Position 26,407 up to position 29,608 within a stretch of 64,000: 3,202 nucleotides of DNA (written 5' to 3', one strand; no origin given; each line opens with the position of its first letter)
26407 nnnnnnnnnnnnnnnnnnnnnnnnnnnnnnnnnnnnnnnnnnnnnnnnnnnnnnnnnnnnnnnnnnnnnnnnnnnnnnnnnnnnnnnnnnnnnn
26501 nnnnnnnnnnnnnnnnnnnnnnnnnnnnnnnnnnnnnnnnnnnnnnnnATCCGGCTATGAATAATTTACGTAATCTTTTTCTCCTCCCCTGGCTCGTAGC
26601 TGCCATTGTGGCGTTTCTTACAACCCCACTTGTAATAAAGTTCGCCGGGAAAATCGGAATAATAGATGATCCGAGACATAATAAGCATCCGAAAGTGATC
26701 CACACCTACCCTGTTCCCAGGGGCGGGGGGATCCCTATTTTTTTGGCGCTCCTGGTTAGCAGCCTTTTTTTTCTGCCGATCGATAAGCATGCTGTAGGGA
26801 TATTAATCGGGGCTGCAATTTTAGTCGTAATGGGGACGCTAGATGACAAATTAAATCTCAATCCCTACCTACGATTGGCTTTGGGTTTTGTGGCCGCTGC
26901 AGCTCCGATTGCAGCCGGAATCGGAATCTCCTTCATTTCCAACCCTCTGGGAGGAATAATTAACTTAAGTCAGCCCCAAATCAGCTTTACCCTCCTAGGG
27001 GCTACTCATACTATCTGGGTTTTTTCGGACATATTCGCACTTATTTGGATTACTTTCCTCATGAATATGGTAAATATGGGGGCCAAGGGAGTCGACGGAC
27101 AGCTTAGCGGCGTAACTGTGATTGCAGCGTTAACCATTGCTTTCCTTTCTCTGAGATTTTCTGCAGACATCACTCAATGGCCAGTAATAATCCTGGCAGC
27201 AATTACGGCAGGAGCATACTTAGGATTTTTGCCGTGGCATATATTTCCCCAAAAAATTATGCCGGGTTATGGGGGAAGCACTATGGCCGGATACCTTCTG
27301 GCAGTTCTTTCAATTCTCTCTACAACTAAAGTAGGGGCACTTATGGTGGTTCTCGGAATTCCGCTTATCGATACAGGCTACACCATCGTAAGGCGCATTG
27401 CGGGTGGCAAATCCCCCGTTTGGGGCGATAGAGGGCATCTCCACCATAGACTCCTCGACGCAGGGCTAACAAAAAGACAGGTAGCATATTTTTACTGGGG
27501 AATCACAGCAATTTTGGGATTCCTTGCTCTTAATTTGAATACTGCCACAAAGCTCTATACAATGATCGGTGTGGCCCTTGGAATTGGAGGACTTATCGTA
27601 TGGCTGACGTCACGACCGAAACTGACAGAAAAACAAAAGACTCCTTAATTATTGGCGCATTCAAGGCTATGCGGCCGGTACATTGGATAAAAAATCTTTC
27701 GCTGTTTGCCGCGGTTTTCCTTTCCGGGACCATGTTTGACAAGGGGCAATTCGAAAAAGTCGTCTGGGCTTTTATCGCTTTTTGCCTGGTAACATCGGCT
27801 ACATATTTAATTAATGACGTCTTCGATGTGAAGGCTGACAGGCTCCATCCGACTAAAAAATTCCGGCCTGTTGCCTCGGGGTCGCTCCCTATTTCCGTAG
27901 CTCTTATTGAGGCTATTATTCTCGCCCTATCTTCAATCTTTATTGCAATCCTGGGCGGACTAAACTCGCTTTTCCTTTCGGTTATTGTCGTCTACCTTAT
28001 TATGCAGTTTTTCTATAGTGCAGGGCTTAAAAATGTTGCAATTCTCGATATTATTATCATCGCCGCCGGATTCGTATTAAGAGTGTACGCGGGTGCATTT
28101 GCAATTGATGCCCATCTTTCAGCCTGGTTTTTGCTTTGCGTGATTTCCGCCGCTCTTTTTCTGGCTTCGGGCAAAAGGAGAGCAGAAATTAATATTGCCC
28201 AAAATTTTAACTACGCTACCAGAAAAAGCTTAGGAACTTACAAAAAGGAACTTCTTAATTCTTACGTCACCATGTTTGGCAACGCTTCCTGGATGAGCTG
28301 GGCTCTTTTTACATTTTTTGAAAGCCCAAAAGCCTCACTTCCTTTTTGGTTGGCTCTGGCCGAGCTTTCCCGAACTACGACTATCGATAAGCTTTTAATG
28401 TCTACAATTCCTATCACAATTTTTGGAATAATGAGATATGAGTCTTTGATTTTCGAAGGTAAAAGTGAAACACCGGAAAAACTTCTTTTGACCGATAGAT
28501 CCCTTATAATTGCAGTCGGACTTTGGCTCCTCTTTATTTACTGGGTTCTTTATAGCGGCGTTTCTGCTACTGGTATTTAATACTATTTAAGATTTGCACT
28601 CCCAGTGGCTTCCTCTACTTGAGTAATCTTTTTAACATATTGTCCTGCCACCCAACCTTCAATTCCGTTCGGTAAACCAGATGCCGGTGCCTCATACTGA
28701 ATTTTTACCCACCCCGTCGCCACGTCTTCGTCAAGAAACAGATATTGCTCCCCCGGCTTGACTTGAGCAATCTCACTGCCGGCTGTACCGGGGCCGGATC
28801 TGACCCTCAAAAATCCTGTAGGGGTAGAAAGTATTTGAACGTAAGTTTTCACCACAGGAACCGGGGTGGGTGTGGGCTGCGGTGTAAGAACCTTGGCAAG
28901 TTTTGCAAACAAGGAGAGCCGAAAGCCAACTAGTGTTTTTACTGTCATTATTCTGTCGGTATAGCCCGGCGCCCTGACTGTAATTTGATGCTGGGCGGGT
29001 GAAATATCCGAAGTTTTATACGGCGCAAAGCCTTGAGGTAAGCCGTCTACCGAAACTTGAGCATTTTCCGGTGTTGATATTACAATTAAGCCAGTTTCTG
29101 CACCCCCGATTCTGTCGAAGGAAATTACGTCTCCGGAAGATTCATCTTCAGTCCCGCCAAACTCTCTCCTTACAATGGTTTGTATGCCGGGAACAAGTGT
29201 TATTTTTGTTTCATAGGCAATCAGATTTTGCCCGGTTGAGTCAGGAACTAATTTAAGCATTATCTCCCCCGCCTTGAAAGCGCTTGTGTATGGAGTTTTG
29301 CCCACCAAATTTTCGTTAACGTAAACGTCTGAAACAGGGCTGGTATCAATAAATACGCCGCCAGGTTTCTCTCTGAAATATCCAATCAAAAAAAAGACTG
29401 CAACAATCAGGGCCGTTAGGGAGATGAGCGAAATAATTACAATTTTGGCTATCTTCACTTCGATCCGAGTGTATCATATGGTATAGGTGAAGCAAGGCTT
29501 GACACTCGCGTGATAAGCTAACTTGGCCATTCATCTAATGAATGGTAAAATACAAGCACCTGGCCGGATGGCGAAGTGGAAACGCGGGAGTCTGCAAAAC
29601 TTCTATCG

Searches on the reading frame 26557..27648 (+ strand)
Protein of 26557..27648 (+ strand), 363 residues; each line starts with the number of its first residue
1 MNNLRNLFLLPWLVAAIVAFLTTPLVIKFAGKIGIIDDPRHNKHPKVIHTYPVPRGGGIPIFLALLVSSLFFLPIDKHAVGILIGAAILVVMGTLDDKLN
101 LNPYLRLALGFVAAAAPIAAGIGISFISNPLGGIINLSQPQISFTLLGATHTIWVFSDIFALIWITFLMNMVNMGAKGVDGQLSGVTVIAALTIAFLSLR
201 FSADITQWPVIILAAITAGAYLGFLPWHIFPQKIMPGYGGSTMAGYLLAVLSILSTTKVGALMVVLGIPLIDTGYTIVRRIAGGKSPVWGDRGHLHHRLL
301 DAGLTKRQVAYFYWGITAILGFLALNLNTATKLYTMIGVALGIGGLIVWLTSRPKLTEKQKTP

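Call 12: search_protein_families(library=pfam, proteins=[window:26557-27648:+], max_evalue=0.001)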
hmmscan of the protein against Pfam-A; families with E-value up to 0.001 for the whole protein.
window:26557-27648:+ (363 aa): 1 family
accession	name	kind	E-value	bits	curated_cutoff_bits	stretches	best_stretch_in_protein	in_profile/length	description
PF00953.26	Glycos_transf_4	-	3e-21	76.5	27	1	81-255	3-159/160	Glycosyl transferase family 4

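Call 36: search_protein_families(library=ncbifam, proteins=[window:26557-27648:+], max_evalue=0.001)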
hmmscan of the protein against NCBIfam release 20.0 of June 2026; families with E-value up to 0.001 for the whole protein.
window:26557-27648:+ (363 aa): 3 families
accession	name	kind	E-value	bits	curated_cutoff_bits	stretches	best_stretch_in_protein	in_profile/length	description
TIGR02380.1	ECA_wecA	exception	5.9e-28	98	326.05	1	15-323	7-304/346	UDP-N-acetylglucosamine--undecaprenyl-phosphate N-acetylglucosaminephosphotransferase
NF053644.1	MraY_archaea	equivalog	9.2e-14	51.5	450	1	145-325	172-340/340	pseudomurein biosynthesis MraY family phospho-N-acetylmuramoyl-pentapeptide-transferase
TIGR00445.1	mraY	equivalog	9.6e-09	35.1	192.05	1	48-325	30-315/321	phospho-N-acetylmuramoyl-pentapeptide-transferase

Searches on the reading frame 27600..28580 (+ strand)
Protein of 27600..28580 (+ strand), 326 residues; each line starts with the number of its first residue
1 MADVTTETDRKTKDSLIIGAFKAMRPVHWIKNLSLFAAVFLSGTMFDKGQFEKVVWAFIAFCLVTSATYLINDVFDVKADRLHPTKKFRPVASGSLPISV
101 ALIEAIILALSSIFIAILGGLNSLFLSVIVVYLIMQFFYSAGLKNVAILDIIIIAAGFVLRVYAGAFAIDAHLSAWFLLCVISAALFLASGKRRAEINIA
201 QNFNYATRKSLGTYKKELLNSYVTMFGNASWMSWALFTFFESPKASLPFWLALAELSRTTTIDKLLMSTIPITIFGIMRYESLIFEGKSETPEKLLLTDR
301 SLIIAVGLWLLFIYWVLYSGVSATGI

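Call 12: search_protein_families(library=pfam, proteins=[window:27600-28580:+], max_evalue=0.001)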
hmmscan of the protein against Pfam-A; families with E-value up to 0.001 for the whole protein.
window:27600-28580:+ (326 aa): 1 family
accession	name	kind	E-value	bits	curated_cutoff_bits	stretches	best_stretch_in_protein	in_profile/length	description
PF01040.23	UbiA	-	1.8e-20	73.7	34.2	1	45-189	16-156/250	UbiA prenyltransferase family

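Call 36: search_protein_families(library=ncbifam, proteins=[window:27600-28580:+], max_evalue=0.001)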
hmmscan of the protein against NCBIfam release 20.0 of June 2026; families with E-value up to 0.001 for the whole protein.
window:27600-28580:+ (326 aa): 16 families
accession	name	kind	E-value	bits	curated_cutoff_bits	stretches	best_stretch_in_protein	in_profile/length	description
NF008978.0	PRK12324.1-4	equivalog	1.1e-73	248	207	1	6-318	21-320/322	decaprenyl-phosphate phosphoribosyltransferase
NF008977.0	PRK12324.1-2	equivalog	3.5e-58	197.4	234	1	21-320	6-290/297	decaprenyl-phosphate phosphoribosyltransferase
NF008976.0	PRK12324.1-1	equivalog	1.6e-56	192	474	1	7-310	8-296/306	decaprenyl-phosphate phosphoribosyltransferase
NF006088.0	PRK08238.1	equivalog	7e-49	166.8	351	1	19-230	194-401/482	UbiA family prenyltransferase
NF009523.0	PRK12884.1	equivalog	3.1e-13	49.5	269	1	40-182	28-163/279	prenyltransferase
NF005742.0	PRK07566.1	equivalog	9.5e-10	38.1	313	1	10-193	21-205/315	chlorophyll synthase ChlG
TIGR01473.1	cyoE_ctaB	equivalog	3e-08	33.8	210.3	1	33-182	17-167/281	heme o synthase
NF009522.0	PRK12883.1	equivalog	4.4e-08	33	353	1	51-176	36-158/279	geranylgeranylglycerol-phosphate geranylgeranyltransferase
TIGR01475.1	ubiA_other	subfamily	1.8e-07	30.9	180.8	1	48-188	32-171/282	UbiA-like polyprenyltransferase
NF009521.0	PRK12882.1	equivalog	2.6e-07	30.1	296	1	22-185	10-169/280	geranylgeranylglycerol-phosphate geranylgeranyltransferase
NF035940.1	prenyl_rel_EboC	equivalog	2.1e-06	27.4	250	1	37-150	20-133/292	UbiA-like protein EboC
TIGR01476.1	chlor_syn_BchG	subfamily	5.6e-06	26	212.3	1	22-168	5-155/283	(bacterio)chlorophyll synthase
NF009609.0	PRK13106.1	equivalog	5.4e-05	22.7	349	1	50-171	47-165/301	prenyltransferase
NF009516.0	PRK12875.1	equivalog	5.5e-05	22.4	205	1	20-152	20-155/292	prenyltransferase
TIGR01474.1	ubiA_proteo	equivalog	0.00026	20.6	275.45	1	39-174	27-160/282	4-hydroxybenzoate octaprenyltransferase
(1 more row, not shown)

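Call 61: search_solved_structures(query=window:27600-28580:+, max_evalue=1)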
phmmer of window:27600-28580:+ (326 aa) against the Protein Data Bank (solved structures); distinct sequences matched with E-value up to 1: 2.
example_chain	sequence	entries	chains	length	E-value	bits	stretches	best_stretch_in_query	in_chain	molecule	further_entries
8j8j_D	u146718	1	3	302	1.2e-44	156.4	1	14-309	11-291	Decaprenyl-phosphate phosphoribosyltransferase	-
8j8k_A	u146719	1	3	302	3.9e-33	118.6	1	14-309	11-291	Decaprenyl-phosphate phosphoribosyltransferase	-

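Call 105: search_solved_structures(query=window:27600-28580:+, max_evalue=0.001, show_alignments=1)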
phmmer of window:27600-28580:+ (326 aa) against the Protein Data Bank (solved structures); distinct sequences matched with E-value up to 0.001: 2.
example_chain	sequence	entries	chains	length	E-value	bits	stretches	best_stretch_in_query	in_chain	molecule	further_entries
8j8j_D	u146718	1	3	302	1.2e-44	156.4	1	14-309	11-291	Decaprenyl-phosphate phosphoribosyltransferase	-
8j8k_A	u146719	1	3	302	3.9e-33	118.6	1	14-309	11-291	Decaprenyl-phosphate phosphoribosyltransferase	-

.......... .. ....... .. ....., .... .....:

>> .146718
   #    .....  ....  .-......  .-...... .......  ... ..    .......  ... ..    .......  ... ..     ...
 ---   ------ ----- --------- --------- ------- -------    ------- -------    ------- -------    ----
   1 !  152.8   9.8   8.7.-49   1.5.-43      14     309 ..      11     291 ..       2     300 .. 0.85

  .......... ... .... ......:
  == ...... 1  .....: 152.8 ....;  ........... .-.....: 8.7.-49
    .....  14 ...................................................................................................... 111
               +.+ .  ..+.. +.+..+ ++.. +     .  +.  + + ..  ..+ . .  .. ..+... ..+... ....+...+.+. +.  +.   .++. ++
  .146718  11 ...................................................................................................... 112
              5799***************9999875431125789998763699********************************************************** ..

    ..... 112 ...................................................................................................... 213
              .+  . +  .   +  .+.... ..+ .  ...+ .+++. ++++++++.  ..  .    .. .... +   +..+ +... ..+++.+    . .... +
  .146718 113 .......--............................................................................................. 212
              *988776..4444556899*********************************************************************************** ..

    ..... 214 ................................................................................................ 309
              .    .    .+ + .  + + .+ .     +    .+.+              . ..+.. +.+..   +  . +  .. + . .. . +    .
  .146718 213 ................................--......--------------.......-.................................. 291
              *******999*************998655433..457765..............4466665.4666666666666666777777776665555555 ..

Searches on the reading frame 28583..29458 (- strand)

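Call 13: search_protein_families(library=pfam, proteins=[window:28583-29458:-], max_evalue=0.001)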
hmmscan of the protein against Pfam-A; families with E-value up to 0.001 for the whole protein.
window:28583-29458:- (291 aa): 2 families
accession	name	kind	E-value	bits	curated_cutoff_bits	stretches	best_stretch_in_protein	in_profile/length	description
PF08308.17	PEGA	-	2.2e-16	59.9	20.8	1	123-175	3-55/71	PEGA domain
PF08239.17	SH3_3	-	3.2e-10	40.5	27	1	216-276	2-54/54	Bacterial SH3 domain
